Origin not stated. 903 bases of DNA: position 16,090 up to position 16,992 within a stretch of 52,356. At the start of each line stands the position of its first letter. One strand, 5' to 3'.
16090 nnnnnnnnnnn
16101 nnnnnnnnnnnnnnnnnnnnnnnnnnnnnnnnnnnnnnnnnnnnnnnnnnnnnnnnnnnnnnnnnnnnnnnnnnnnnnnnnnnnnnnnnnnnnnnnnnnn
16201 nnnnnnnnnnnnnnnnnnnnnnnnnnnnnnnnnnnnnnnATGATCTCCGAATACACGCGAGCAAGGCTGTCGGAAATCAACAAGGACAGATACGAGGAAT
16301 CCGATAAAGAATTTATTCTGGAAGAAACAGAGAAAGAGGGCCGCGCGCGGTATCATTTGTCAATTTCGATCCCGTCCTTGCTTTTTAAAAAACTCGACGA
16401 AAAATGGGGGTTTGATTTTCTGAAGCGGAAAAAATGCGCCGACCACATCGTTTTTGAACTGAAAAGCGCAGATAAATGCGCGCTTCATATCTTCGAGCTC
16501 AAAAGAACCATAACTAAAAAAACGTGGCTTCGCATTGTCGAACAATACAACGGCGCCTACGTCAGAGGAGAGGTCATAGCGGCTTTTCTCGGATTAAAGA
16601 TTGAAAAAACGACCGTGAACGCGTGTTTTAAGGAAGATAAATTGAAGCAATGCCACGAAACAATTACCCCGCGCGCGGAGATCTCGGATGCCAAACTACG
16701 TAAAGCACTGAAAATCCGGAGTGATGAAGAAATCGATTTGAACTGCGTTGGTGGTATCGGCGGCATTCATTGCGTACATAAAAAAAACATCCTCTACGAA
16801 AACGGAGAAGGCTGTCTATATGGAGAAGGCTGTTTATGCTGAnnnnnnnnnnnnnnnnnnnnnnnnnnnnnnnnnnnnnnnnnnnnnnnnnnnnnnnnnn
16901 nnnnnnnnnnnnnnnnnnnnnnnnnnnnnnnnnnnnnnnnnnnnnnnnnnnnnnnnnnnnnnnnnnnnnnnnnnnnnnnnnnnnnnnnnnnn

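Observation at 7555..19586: DUF499 ATPase / DUF3780 / DUF1156 methylase / PLD-SNF2 helicase locus with two additional modules spliced into one translationally coupled array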

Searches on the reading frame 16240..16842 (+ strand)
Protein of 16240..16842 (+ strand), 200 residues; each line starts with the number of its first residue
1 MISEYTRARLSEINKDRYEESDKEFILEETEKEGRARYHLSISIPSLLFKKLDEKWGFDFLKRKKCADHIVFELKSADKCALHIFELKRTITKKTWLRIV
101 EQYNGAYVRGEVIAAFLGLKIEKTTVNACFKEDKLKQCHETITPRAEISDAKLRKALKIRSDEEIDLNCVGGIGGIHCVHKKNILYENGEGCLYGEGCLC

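Call 3: search_protein_families(library=pfam, proteins=[window:16240-16842:+], max_evalue=0.01)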
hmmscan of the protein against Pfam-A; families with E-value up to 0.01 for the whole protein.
window:16240-16842:+ (200 aa): 0 families

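Call 4: search_protein_families(library=padloc, proteins=[window:16240-16842:+], max_evalue=0.01)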
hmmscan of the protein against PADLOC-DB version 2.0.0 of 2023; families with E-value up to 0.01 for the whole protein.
window:16240-16842:+ (200 aa): 0 families

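Call 7: search_protein_families(library=ncbifam, proteins=[window:16240-16842:+], max_evalue=0.01)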
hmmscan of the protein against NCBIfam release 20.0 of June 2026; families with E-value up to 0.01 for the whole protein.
window:16240-16842:+ (200 aa): 1 family
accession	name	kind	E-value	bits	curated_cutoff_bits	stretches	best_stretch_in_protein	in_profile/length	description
NF011413.0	PRK14840.1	equivalog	0.0058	16.3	410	1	98-174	44-119/250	isoprenyl transferase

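Call 21: search_protein_families(library=pfam, proteins=[window:16240-16842:+], max_evalue=5)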
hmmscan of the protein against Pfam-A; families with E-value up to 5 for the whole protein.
window:16240-16842:+ (200 aa): 1 family
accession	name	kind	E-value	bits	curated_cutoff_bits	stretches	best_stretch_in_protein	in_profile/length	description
PF12707.14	DUF3804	-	0.13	12.5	22.5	1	41-67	95-121/128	Protein of unknown function (DUF3804)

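Call 22: find_homologous_proteins(query=window:16240-16842:+, max_evalue=0.001)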
Query window:16240-16842:+ (200 aa): 3 proteins with E <= 0.001 among 282 candidates.
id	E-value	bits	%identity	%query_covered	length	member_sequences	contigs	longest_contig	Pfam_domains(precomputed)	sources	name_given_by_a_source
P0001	1.0e-129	448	100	100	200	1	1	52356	-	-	-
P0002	1.2e-74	268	66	100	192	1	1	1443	-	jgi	jgi:hypothetical protein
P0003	3.6e-62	228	59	96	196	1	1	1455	-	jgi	jgi:hypothetical protein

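Call 36: predict_structure(alignment_id=A1)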
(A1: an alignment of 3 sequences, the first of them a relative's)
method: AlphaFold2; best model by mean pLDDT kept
length: 200 residues; sequences in the alignment: 3
mean_pLDDT: 48.2   pTM: 0.49
mean pLDDT of the five models: 48.2, 44.4, 43.2, 30.6, 27.6
residues with pLDDT >= 90: 0; 70-90: 25; 50-70: 78; < 50: 97
segments of 3 or more residues with pLDDT < 50: 18-25, 31-35, 60-65, 89-92, 129-200
pLDDT, mean of each block of 10 residues (from residue 1): 72 55 47 49 55 56 53 72 61 54 63 74 61 27 22 27 32 30 27 28
secondary structure, 60 per line:
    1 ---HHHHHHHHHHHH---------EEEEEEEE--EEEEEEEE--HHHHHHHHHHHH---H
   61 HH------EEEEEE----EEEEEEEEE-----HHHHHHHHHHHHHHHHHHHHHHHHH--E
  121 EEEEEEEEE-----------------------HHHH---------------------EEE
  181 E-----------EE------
elements in order: H4-15 E25-32 E35-42 H45-56 E69-74 E79-87 H93-117 E120-129 H153-156 E178-181

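Call 37: search_protein_representatives(alignment_id=A1)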
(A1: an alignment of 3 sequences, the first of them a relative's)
Query: 3 sequences, 192 profile positions. Proteins with E-value up to 0.001 (for the whole library): 322; up to 1e-10: 97; up to 1e-30: 5. The best 150 are listed.
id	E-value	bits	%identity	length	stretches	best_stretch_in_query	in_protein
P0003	2.2e-112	389.5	-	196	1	1-192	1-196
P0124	1.6e-41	158.3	-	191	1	6-184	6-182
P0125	1.9e-38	148.3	-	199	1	5-192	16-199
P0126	9.9e-35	136.2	-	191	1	6-187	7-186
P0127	2.5e-31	125.1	-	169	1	1-143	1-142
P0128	3.3e-30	121.4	-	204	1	3-189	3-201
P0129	3.6e-29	118.0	-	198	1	1-189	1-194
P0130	1.1e-26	109.9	-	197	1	11-188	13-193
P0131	2.4e-25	105.6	-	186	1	9-188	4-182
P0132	4.8e-25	104.6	-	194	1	7-188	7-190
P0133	6.2e-24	100.9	-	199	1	7-189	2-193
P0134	6.9e-24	100.8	-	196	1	1-188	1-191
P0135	1.3e-23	99.9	-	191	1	7-187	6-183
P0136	3.0e-23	98.7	-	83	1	1-84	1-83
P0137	4.5e-23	98.1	-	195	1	4-188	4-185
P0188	2.8e-13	66.2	-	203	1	15-183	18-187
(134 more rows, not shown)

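Call 40: search_solved_structures(query=A3, max_evalue=10)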
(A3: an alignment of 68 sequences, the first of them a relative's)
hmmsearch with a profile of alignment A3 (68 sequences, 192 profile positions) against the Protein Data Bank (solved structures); distinct sequences matched with E-value up to 10: 0.

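Call 43: find_homologous_proteins(query=A3, max_evalue=0.00001)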
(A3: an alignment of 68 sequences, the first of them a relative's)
Query A3 (68 sequences) (200 aa, profile of the alignment): 6 proteins with E <= 0.00001 among 3600 candidates.
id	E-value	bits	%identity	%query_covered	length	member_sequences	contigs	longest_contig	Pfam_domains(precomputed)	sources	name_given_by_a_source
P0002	5.6e-58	213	66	100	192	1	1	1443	-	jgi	jgi:hypothetical protein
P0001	1.9e-52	195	100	100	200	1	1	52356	-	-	-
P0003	2.8e-51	192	59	96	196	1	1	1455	-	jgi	jgi:hypothetical protein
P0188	7.1e-50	187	27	53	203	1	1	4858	-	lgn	-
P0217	4.6e-37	145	30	48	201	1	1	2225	-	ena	-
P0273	2.9e-6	45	24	71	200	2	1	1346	-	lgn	-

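Call 46: find_encoding_contigs(protein=P0188, flank=5000)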
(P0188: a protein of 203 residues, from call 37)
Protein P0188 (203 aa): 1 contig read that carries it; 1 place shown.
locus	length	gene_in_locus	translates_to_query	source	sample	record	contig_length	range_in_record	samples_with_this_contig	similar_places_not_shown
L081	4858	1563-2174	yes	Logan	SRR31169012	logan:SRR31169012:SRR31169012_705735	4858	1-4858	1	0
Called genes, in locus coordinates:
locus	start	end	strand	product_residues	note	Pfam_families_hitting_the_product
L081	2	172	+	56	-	?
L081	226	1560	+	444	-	PF13175:AAA_15, PF13304:AAA_21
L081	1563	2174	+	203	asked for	-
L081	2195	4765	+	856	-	PF08665:PglZ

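Call 48: predict_structure(alignment_id=A3)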
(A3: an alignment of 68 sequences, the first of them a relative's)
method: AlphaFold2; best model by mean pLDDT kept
length: 200 residues; sequences in the alignment: 68
mean_pLDDT: 91.2   pTM: 0.88
mean pLDDT of the five models: 91.2, 90.5, 90.5, 90.3, 90.0
residues with pLDDT >= 90: 151; 70-90: 34; 50-70: 15; < 50: 0
segments of 3 or more residues with pLDDT < 50: none
pLDDT, mean of each block of 10 residues (from residue 1): 95 97 96 87 97 89 95 98 97 94 97 98 98 84 68 72 88 88 94 92
secondary structure, 60 per line:
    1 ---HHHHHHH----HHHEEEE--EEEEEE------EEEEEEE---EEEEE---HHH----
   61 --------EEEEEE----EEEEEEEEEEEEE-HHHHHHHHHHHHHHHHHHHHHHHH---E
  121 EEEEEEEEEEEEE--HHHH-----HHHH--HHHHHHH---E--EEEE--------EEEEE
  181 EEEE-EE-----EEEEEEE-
elements in order: H4-10 E18-21 E24-29 E36-42 E46-50 E69-74 E79-91 H93-116 E120-133 H136-139 H145-148 H151-157 E164-167 E176-184 E193-199

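Call 50: find_related_loci(query=A4, collection=metagenome_contigs, flank=7000)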
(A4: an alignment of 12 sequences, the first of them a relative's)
Query A4 (200 aa) in metagenome_contigs; peptide patterns used: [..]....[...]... (x = any residue, [..] = any of these).
176 stretches matched a pattern; 19 encode a relative of the query (tblastn E <= 1e-3); 19 distinct loci.
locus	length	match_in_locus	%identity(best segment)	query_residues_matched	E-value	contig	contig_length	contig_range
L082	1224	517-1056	37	8-191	1e-29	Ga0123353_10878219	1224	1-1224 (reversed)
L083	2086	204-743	34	8-191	1e-27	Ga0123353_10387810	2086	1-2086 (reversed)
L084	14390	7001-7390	37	19-149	6e-20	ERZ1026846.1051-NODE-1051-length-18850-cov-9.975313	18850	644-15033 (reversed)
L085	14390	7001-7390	37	19-149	1e-19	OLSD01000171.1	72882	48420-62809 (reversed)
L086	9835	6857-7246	37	19-149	1e-19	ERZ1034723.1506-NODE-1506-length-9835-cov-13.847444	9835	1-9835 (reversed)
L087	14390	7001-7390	37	19-149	9e-20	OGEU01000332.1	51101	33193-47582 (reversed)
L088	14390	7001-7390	37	19-149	2e-19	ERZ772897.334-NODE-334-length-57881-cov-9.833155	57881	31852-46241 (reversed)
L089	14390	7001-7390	37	19-149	4e-19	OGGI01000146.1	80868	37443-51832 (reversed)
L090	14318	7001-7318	40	33-138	2e-18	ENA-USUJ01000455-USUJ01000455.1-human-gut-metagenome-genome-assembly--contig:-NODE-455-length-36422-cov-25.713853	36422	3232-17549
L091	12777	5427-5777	36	33-149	4e-18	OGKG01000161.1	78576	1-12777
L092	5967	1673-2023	36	33-149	4e-18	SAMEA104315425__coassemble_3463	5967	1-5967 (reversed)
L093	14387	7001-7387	35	19-148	7e-18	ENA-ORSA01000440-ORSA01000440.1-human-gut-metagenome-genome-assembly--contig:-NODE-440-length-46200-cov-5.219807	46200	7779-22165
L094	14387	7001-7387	35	19-148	7e-18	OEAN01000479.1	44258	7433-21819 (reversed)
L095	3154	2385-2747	34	33-162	5e-17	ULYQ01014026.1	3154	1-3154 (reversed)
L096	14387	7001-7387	34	19-148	2e-16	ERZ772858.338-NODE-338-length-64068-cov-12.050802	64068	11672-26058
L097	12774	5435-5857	31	60-195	2e-13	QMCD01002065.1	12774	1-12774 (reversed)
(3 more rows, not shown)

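Call 52: fold_search(model_id=the predicted structure, library=pdb)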
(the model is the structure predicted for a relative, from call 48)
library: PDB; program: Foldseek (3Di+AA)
matches with E <= 10: 219; with E <= 0.001: 0
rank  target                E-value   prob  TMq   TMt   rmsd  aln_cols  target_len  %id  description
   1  9f2a_A                2.0e-01  0.03  0.10  0.07  24.2       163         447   12  Pyrococcus abyssi PolD in complex with Rpa2 winged-helix domain class 2 (composite map) (released 2024-12-04)
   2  9f29_A                3.3e-01  0.03  0.13  0.07  23.8       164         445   12  Pyrococcus abyssi PolD in complex with Rpa2 winged-helix domain class 1 (composite map) (released 2024-12-04)
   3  6uxf                  3.6e-01  0.13  0.26  0.23  13.8       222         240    9  Structure of V. metoecus NucC, hexamer form (released 2019-12-25)
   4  7zgw_F                3.8e-01  0.13  0.22  0.20  13.0       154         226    8  Serratia NucC apo form (released 2022-10-26)
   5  6q1h_A                3.8e-01  0.13  0.23  0.20  13.2       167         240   11  Structure of P. aeruginosa ATCC27853 NucC, cAAA-bound form (released 2019-12-25)
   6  8vx9_A                4.0e-01  0.09  0.20  0.16  14.6       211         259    7  Structure of HamAB apo complex from the Escherichia coli Hachiman defense system (released 2024-03-13)
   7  7zgw_C                4.3e-01  0.11  0.23  0.21  13.2       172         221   10  Serratia NucC apo form (released 2022-10-26)
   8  9ezd_A                4.3e-01  0.07  0.19  0.07  16.1       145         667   12  BsmI (Bottom Nicking mutant) crystallized with Mg2+ and cognate dsDNA (Post-reactive complex) (released 2025-04-02)
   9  9ez5_A                5.5e-01  0.06  0.19  0.07  16.0       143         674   12  BsmI (Inactive) crystallized with Mg2+ and cognate dsDNA (released 2025-04-02)
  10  9f38_A                5.5e-01  0.05  0.18  0.07  16.3       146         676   12  BsmI (wild-type) crystallized with Ca2+ and cognate dsDNA (released 2025-04-02)
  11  6q1h_G                6.2e-01  0.10  0.23  0.20  13.2       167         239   11  Structure of P. aeruginosa ATCC27853 NucC, cAAA-bound form (released 2019-12-25)
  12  9ez7_A                6.2e-01  0.06  0.19  0.08  16.0       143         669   13  BsmI (Nicking top mutant) crystallized with Ca2+ and cognate dsDNA (released 2025-04-02)
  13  7xjp_B                6.2e-01  0.02  0.11  0.05  17.4       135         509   11  Cryo-EM structure of EDS1 and SAG101 with ATP-APDR (released 2022-07-20)
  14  5ltn_A                9.5e-01  0.18  0.22  0.24   3.4        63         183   14  Crystal structure of Lymphocytic choriomeningitis mammarenavirus endonuclease complexed with DPBA (released 2017-09-13)
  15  8qhd_A                9.5e-01  0.09  0.18  0.03  11.2        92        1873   16  Hantaan virus polymerase in hexameric state (released 2024-03-27)
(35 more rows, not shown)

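Call 57: search_protein_families(library=pfam, proteins=[L085:247-3525:+, L085:3580-5511:+, L085:7764-8972:+, L085:9132-10436:+, L090:7603-9954:+, L090:2838-3584:+, L097:2337-3554:-, L097:5932-6774:+, L097:7268-9904:+, L097:34-1359:+], max_evalue=0.001)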
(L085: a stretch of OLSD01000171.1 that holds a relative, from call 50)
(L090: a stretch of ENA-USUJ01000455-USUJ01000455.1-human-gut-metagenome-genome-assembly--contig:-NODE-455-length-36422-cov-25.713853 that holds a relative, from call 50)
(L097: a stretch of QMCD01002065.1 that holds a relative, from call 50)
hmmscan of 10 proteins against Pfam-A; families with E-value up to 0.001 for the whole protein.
L085:247-3525:+ (1092 aa): 0 families

L085:3580-5511:+ (643 aa): 9 families
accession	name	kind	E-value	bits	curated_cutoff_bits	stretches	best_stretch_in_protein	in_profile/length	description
PF02719.21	Polysacc_synt_2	-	8.2e-119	396.6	20.2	1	317-599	1-290/293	Polysaccharide biosynthesis protein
PF01370.27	Epimerase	-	1.1e-24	87.6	20.9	1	317-534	1-235/240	NAD dependent epimerase/dehydratase family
PF16363.11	GDP_Man_Dehyd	-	2.7e-15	57.1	27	1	318-441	1-130/332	GDP-mannose 4,6 dehydratase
PF13727.12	CoA_binding_3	-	9.1e-14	52.3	25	1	105-272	15-175/175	CoA-binding domain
PF04321.23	RmlD_sub_bind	-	2e-12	47.3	27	1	317-486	3-156/287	RmlD substrate binding domain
PF01073.25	3Beta_HSD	-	4.4e-11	42.8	22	1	318-448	1-128/280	3-beta hydroxysteroid dehydrogenase/isomerase family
PF13460.12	NAD_binding_10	-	0.00028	21.3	27.2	1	321-444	1-102/184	NAD(P)H-binding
PF00106.31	adh_short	-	0.00062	19.7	26.6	0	315-472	1-171/195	short chain dehydrogenase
PF08659.16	KR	-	0.00064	20.1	22.6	0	317-415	3-107/180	KR domain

L085:7764-8972:+ (402 aa): 0 families

L085:9132-10436:+ (434 aa): 1 family
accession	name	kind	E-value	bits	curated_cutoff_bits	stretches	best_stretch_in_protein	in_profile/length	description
PF01041.23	DegT_DnrJ_EryC1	-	2.1e-73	248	19.8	1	23-317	4-285/360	DegT/DnrJ/EryC1/StrS aminotransferase family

L090:7603-9954:+ (783 aa): 2 families
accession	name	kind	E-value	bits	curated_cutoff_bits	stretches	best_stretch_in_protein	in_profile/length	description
PF07719.23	TPR_2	-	0.00062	20.1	27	0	228-253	3-28/34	Tetratricopeptide repeat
PF09976.15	TPR_21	-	0.00065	19.9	25.5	0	86-260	7-180/193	Tetratricopeptide repeat-like domain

L090:2838-3584:+ (248 aa): 0 families

L097:2337-3554:- (405 aa): 5 families
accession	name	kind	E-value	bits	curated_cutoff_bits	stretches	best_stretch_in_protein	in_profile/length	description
PF00534.26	Glycos_transf_1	-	4e-32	111.5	26.4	1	216-378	8-171/172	Glycosyl transferases group 1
PF13692.12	Glyco_trans_1_4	-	5.2e-28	98.5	27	1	224-365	2-142/142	Glycosyl transferases group 1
PF13439.12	Glyco_transf_4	-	2.8e-10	40.9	28.5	1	31-198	2-169/170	Glycosyltransferase Family 4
PF13579.12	Glyco_trans_4_4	-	6.9e-08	33.4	29.7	1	56-193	16-157/158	Glycosyl transferase 4-like domain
PF13524.12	Glyco_trans_1_2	-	4.6e-06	27.1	25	1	308-383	59-133/144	Glycosyl transferase-like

L097:5932-6774:+ (280 aa): 3 families
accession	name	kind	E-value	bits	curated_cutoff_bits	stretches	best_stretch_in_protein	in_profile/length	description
PF01555.25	N6_N4_Mtase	-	4.3e-40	138.5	26.7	1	37-262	2-221/221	DNA methylase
PF02475.24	TRM5-TYW2_MTfase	-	6.6e-06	26.6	28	1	216-267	30-83/164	TRM5/TYW2 methyltransferase domain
PF01170.24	UPF0020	-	0.00078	19.6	22.3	0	20-81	108-165/197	RMKL-like, methyltransferase domain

L097:7268-9904:+ (878 aa): 3 families
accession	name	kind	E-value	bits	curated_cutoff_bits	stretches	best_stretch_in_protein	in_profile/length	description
PF01411.24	tRNA-synt_2c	-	1.7e-164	548.8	30.3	1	5-557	1-551/552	tRNA synthetases class II (A)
PF07973.19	tRNA_SAD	-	2e-17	63.4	24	1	655-697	1-44/44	Threonyl and Alanyl tRNA synthetase second additional domain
PF02272.25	DHHA1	-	8e-17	62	25.9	1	771-875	1-101/102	DHHA1 domain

L097:34-1359:+ (441 aa): 2 families
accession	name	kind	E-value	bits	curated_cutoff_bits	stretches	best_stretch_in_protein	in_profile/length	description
PF07596.16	SBP_bac_10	-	4.6e-30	106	23.3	1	189-386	1-206/268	Protein of unknown function (DUF1559)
PF07963.17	N_methyl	-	0.00047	20.1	21.2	1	163-185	5-27/27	Prokaryotic N-terminal methylation motif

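Call 63: search_protein_families(library=padloc, alignment_id=A3, max_evalue=0.05)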
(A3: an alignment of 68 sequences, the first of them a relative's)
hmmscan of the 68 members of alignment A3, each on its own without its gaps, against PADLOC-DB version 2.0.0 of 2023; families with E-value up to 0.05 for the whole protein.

A. member 1, P0001 (200 aa): 0 families

B. families by the number of members that match (of 68 scanned): 9 families
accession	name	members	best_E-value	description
PDLC04668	PDC-M47B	4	0.0046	-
PDLC04035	PD-T4-4_B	1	9e-05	-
PDLC00833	E1-E2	1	0.0016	E1-E2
PDLC00148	GajB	1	0.0057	UrvD helicase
PDLC01354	Csx1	1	0.0075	CAS-III; associated_signaling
PDLC01127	Cas6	1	0.015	Cas6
PDLC01968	CARF_PDDEXK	1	0.022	-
PDLC01619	Csx1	1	0.027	CAS-III; associated_signaling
PDLC02486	BrxC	1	0.036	BrxC-PglY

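Call 88: fold_search(model_id=the predicted structure, library=viral)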
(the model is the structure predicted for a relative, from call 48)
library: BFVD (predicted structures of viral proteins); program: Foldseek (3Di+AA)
matches with E <= 10: 420; with E <= 0.001: 0
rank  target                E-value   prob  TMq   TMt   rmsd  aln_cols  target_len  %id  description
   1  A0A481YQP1            7.5e-02  0.38  0.25  0.20  16.6       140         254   10  Uncharacterized protein [Marseillevirus LCMAC101]
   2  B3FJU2                8.0e-02  0.15  0.19  0.14  11.2       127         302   11  Radical SAM core domain-containing protein [Pseudomonas phage 201phi2-1]
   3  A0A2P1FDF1            9.1e-02  0.47  0.34  0.39   8.5       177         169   13  (no name in the UniProt tables at hand)
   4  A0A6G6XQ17            9.1e-02  0.16  0.25  0.19  15.0       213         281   12  (no name in the UniProt tables at hand)
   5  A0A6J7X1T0            1.8e-01  0.28  0.23  0.28   6.7        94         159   17  Uncharacterized protein [uncultured Caudovirales phage]
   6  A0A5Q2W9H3            1.8e-01  0.18  0.26  0.25  11.8       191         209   10  (no name in the UniProt tables at hand)
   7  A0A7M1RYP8            2.2e-01  0.11  0.19  0.11  15.2       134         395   10  PD-(D/E)XK endonuclease-like domain-containing protein [uncultured phage cr126_1]
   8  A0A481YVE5            2.4e-01  0.33  0.23  0.24   4.9        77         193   12  Uncharacterized protein [Marseillevirus LCMAC102]
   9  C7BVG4                2.4e-01  0.11  0.21  0.19  13.1       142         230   10  Hypothetical cyanophage protein [Synechococcus phage S-RSM4]
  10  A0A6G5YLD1            2.8e-01  0.08  0.16  0.19  13.5       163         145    7  (no name in the UniProt tables at hand)
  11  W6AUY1                2.9e-01  0.08  0.14  0.16  10.2       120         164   13  (no name in the UniProt tables at hand)
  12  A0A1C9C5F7            3.1e-01  0.06  0.17  0.11  11.8       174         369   10  C2H2-type domain-containing protein [Heterosigma akashiwo virus 01]
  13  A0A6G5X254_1          3.3e-01  0.23  0.21  0.05   4.9        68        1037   25  RNA-directed RNA polymerase L [Bern perch virus]
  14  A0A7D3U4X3            3.3e-01  0.13  0.23  0.25  14.6       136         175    8  (no name in the UniProt tables at hand)
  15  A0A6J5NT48            3.8e-01  0.07  0.14  0.12  11.5        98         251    7  Uncharacterized protein [uncultured Caudovirales phage]
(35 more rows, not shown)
